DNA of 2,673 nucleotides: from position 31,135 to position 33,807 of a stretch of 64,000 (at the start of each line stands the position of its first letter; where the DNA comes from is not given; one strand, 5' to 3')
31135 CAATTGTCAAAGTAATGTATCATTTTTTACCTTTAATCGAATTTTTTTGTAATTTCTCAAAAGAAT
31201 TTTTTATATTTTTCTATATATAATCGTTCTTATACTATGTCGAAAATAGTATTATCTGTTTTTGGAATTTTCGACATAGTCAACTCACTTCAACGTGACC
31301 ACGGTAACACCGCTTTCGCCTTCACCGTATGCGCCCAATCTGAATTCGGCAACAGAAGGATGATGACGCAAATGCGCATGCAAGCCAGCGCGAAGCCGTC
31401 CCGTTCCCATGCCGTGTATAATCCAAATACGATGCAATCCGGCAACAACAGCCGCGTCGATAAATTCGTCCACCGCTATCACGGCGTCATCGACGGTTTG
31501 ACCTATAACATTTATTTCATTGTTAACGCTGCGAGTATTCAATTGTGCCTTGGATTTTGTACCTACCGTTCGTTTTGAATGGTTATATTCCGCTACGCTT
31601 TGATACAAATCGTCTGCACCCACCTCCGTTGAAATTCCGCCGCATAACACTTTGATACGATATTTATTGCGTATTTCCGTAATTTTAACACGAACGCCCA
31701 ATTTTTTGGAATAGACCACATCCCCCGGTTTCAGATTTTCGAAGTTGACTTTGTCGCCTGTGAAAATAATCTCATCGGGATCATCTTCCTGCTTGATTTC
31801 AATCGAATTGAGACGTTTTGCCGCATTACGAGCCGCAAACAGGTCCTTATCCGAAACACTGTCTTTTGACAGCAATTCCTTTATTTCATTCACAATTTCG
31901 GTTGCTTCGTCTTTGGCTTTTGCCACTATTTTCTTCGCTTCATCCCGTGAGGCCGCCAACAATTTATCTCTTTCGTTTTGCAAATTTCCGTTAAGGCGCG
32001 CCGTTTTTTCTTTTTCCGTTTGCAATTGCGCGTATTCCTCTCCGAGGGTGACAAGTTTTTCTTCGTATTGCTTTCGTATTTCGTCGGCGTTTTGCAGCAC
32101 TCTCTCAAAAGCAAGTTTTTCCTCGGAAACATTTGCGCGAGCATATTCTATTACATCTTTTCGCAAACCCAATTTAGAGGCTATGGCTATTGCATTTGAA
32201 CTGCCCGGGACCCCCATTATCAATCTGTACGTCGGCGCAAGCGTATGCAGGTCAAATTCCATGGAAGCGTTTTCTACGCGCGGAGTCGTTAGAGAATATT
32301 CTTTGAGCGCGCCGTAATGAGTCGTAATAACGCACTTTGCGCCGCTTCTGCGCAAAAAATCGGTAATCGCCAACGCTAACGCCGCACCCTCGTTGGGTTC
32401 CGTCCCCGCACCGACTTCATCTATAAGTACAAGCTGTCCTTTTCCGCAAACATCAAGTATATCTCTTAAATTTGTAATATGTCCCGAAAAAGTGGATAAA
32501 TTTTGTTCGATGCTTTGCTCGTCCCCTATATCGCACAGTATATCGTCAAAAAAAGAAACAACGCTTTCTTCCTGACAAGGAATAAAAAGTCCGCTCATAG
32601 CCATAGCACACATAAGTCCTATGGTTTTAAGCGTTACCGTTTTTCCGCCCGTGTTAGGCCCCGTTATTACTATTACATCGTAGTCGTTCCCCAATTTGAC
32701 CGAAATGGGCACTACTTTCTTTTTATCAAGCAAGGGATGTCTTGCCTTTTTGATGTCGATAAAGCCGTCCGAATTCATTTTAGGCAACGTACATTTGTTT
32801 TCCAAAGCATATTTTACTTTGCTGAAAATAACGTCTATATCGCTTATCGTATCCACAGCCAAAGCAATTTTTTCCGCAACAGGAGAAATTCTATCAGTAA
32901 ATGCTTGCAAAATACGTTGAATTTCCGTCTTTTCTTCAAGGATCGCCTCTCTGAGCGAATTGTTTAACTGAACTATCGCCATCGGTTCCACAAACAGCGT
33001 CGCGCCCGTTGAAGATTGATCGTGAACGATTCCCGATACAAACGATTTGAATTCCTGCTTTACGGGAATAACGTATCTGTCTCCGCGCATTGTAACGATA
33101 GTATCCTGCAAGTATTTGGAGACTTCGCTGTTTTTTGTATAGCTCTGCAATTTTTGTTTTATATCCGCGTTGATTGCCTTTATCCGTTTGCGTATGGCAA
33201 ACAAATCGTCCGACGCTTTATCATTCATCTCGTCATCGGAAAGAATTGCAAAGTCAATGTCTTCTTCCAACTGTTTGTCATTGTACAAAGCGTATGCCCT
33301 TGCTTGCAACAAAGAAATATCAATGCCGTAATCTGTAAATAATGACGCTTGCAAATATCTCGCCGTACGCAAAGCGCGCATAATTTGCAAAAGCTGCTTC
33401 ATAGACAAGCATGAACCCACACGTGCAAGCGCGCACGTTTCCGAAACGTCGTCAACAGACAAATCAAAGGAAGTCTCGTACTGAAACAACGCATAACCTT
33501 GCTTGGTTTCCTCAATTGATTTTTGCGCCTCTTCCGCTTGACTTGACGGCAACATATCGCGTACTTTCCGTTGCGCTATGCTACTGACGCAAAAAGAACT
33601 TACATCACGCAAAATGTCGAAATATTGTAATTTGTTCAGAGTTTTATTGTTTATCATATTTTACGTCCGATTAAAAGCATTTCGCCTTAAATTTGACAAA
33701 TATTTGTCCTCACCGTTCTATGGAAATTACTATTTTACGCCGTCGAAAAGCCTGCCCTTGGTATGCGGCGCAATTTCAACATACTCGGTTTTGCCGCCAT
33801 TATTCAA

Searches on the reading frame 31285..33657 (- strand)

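Call 21: search_protein_families(library=pfam, proteins=[window:31285-33657:-], max_evalue=0.01)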
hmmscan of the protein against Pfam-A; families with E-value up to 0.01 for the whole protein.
window:31285-33657:- (790 aa): 4 families
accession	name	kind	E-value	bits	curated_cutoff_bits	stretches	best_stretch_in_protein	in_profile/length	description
PF00488.27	MutS_V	-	6.9e-34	117.9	30.2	1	329-511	1-185/188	MutS domain V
PF01713.27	Smr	-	2.6e-22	79.2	25.7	1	715-790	1-77/77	Smr domain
PF20297.4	MSSS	-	0.00097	19.2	26.8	1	644-684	1-42/42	MutS2 and Smr-associated SH3 domain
PF03233.18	Cauli_AT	-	0.0097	16.3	24.8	1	492-595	64-161/163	Aphid transmission protein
